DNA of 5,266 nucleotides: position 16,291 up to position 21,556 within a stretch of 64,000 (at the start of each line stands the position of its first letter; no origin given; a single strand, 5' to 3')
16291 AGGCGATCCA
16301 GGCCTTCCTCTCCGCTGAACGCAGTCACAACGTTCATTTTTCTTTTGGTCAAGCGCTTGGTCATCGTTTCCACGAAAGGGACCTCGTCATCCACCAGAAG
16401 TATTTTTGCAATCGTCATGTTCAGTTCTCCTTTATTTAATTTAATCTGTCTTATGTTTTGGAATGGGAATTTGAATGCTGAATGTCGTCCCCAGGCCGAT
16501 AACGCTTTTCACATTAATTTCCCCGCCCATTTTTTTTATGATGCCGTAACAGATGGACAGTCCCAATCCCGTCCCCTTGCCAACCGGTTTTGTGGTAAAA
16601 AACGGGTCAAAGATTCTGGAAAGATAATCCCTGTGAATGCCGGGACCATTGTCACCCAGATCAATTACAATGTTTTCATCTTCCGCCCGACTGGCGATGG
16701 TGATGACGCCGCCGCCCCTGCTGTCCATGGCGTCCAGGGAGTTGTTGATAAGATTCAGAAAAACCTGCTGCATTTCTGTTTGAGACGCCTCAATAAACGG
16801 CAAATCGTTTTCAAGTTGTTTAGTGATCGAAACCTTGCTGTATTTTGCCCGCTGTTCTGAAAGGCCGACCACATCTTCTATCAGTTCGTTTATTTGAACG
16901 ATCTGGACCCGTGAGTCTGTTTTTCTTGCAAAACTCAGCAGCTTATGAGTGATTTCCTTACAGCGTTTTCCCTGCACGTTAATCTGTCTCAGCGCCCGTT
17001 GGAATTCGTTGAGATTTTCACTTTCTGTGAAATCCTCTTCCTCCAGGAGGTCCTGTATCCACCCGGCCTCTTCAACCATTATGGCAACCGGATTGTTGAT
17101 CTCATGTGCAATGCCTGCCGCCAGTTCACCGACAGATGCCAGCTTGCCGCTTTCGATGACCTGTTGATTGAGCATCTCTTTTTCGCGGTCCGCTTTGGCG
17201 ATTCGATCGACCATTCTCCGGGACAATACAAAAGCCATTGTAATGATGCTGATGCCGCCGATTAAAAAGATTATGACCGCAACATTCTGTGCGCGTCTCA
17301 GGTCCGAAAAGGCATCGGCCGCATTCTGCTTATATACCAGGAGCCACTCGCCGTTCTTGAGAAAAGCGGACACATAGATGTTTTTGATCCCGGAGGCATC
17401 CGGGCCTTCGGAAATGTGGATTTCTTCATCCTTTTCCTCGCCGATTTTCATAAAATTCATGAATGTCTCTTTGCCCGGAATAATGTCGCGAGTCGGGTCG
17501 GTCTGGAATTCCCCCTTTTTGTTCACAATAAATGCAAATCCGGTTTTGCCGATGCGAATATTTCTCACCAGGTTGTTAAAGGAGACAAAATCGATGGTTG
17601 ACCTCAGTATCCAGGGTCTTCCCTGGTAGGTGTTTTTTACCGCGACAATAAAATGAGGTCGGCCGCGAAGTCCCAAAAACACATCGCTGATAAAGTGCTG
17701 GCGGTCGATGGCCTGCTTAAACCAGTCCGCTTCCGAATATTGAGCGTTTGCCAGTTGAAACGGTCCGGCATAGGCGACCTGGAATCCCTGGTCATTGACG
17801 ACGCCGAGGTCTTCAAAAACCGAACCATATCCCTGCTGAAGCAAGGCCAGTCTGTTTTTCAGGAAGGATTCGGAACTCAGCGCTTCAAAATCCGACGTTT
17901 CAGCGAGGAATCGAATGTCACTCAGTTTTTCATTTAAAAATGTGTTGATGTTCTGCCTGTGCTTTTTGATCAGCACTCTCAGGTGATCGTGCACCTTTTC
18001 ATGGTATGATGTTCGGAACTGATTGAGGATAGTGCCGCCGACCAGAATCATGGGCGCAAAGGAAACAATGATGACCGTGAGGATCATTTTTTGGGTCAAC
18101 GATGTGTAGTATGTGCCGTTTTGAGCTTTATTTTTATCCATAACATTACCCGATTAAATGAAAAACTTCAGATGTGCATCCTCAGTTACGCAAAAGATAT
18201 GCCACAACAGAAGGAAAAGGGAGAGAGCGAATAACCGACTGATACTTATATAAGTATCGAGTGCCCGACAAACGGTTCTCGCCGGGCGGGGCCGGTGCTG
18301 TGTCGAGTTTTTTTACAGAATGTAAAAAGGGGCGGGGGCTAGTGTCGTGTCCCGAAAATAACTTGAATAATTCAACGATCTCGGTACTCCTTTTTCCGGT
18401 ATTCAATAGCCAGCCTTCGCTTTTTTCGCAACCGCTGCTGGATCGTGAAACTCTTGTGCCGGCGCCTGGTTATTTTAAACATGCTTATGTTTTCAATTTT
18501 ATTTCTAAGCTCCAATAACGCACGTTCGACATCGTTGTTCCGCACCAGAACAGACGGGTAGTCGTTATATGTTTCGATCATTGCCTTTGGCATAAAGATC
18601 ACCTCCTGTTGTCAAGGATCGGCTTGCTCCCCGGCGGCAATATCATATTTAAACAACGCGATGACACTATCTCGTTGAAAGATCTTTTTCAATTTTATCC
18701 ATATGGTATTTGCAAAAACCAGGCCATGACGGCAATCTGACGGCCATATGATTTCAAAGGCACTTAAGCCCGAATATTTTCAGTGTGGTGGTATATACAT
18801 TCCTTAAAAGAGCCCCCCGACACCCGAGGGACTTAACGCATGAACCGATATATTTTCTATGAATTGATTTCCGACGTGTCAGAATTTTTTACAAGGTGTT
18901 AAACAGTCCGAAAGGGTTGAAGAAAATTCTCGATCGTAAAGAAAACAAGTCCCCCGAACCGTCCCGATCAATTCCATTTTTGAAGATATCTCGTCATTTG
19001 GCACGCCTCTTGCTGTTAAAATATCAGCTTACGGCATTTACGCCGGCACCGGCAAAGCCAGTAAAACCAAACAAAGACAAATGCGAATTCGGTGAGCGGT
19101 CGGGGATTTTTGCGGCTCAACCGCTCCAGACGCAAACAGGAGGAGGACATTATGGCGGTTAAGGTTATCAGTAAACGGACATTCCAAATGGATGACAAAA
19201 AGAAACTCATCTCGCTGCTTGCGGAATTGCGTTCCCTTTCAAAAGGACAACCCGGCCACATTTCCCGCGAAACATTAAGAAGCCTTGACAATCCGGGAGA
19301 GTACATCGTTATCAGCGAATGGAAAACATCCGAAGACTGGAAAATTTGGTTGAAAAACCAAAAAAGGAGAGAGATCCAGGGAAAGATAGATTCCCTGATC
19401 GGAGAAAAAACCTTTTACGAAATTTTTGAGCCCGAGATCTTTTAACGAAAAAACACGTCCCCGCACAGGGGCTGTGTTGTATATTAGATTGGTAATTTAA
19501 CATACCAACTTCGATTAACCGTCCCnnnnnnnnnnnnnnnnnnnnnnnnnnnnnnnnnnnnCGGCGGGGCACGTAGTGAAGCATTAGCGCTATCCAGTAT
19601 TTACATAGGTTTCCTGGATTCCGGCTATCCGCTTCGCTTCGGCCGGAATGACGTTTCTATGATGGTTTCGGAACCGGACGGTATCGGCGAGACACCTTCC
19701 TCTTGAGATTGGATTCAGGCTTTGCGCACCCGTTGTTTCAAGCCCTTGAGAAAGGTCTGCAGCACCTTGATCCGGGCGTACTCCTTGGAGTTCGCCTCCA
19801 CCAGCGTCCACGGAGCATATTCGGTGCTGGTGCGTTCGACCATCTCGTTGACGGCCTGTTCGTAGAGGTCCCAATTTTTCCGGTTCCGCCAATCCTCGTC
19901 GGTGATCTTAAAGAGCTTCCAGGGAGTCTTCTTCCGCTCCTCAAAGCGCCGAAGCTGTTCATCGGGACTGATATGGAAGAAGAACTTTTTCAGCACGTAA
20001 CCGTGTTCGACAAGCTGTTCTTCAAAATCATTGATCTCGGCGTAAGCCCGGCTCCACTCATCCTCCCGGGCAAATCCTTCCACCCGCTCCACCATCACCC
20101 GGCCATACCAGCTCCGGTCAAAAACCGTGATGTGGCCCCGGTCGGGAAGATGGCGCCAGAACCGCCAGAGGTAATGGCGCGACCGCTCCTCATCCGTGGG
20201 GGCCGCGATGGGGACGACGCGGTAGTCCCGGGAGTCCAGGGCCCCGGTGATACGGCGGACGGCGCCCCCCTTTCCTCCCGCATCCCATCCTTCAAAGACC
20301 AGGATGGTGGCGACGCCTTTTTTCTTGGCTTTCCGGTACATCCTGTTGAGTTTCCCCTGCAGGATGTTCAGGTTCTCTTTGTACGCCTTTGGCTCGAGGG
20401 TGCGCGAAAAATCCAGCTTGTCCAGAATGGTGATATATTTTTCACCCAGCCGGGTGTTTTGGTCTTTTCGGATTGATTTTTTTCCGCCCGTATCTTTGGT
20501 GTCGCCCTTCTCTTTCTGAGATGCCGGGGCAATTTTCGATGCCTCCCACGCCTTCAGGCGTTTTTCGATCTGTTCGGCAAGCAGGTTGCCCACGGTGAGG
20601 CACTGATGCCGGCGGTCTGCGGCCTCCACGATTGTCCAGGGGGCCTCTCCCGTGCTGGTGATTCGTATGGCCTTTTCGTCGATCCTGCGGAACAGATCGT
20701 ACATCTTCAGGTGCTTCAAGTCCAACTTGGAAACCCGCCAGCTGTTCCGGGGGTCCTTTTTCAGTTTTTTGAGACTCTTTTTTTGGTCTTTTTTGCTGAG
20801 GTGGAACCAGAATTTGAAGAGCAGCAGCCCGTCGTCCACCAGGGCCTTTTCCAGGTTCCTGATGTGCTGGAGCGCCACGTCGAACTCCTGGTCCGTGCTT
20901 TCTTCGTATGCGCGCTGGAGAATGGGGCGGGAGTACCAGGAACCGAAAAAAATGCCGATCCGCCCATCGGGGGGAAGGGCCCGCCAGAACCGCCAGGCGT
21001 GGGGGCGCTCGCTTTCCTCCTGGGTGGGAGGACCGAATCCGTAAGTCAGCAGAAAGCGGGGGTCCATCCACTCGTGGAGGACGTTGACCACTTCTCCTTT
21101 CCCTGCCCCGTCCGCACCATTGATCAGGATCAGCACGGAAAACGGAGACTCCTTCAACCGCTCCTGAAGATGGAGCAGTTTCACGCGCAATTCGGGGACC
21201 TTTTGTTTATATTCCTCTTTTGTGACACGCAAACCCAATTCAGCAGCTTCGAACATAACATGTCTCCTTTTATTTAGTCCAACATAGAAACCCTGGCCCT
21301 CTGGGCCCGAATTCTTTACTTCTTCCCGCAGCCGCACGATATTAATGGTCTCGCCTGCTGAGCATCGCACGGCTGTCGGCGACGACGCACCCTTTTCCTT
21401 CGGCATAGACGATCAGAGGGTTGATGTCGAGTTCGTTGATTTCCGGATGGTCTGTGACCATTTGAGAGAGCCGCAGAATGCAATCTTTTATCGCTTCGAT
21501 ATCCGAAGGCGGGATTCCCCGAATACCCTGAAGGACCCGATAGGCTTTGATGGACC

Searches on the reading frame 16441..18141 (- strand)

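Call 6: search_protein_families(library=pfam, proteins=[window:16441-18141:-])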
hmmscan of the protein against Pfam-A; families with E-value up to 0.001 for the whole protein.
window:16441-18141:- (566 aa): 4 families
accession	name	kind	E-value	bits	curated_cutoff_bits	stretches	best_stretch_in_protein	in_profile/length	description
PF02743.24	dCache_1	-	5.5e-25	88.7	45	1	46-269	3-238/240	Cache domain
PF02518.31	HATPase_c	-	1.1e-24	87.4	26.4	1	454-561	3-110/111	Histidine kinase-, DNA gyrase B-, and HSP90-like ATPase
PF00512.31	HisKA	-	6e-09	36.3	26.9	1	338-408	3-64/66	His Kinase A (phospho-acceptor) domain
PF14501.12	HATPase_c_5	-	0.00017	21.9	22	1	455-546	4-90/102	GHKL domain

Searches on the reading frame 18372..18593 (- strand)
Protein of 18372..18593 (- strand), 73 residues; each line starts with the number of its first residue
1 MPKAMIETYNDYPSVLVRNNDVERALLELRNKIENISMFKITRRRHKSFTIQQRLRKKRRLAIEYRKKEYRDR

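Call 37: search_protein_families(library=pfam, proteins=[window:18372-18593:-], max_evalue=0.01)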
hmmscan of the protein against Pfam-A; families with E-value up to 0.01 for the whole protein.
window:18372-18593:- (73 aa): 0 families

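Call 42: search_solved_structures(query=window:18375-18593:-, max_evalue=1, show_alignments=1)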
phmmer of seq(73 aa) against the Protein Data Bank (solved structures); distinct sequences matched with E-value up to 1: 1.
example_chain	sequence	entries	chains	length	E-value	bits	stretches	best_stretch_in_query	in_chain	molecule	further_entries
7ooc_T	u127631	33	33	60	0.56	14.2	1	13-70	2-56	30S ribosomal protein S21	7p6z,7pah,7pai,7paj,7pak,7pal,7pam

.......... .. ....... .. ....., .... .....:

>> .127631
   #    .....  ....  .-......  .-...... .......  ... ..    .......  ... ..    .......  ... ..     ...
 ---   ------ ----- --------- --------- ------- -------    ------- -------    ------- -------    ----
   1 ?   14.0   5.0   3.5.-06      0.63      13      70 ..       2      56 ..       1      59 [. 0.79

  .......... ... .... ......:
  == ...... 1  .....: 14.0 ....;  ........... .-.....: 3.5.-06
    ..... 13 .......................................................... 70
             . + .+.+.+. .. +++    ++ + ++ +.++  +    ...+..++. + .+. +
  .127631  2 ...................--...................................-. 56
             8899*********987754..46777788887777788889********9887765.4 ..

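Call 43: search_protein_families(library=ncbifam, proteins=[window:18372-18593:-], max_evalue=0.01)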
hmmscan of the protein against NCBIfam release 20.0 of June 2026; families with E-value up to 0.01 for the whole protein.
window:18372-18593:- (73 aa): 0 families

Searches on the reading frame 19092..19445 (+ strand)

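Call 6: search_protein_families(library=pfam, proteins=[window:19092-19445:+])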
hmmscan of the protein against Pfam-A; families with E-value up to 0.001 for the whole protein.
window:19092-19445:+ (117 aa): 1 family
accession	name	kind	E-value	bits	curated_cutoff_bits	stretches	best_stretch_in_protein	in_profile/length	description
PF03992.22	ABM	-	4.8e-12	46.3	23.1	1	25-96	4-76/78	Antibiotic biosynthesis monooxygenase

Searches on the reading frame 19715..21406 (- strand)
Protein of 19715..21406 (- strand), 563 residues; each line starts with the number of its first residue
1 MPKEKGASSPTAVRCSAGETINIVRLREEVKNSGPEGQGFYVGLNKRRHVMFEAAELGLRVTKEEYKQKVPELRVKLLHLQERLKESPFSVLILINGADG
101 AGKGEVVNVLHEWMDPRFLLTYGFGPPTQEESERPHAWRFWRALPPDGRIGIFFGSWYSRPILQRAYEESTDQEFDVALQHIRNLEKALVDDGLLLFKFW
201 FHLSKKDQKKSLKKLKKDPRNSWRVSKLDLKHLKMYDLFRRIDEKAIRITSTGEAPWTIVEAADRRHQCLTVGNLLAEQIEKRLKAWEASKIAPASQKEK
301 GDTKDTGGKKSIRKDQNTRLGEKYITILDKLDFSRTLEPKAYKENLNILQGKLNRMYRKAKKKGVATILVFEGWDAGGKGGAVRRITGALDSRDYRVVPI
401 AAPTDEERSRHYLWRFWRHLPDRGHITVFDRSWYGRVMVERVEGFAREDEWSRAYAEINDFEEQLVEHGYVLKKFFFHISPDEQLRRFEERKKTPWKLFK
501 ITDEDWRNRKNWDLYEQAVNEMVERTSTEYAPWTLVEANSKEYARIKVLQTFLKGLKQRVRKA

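Call 6: search_protein_families(library=pfam, proteins=[window:19715-21406:-])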
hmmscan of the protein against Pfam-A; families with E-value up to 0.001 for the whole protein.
window:19715-21406:- (563 aa): 1 family
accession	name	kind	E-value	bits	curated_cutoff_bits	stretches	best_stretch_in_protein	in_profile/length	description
PF03976.20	PPK2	-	1.1e-142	473.8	22.3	2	338-559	3-224/229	Polyphosphate kinase 2 (PPK2)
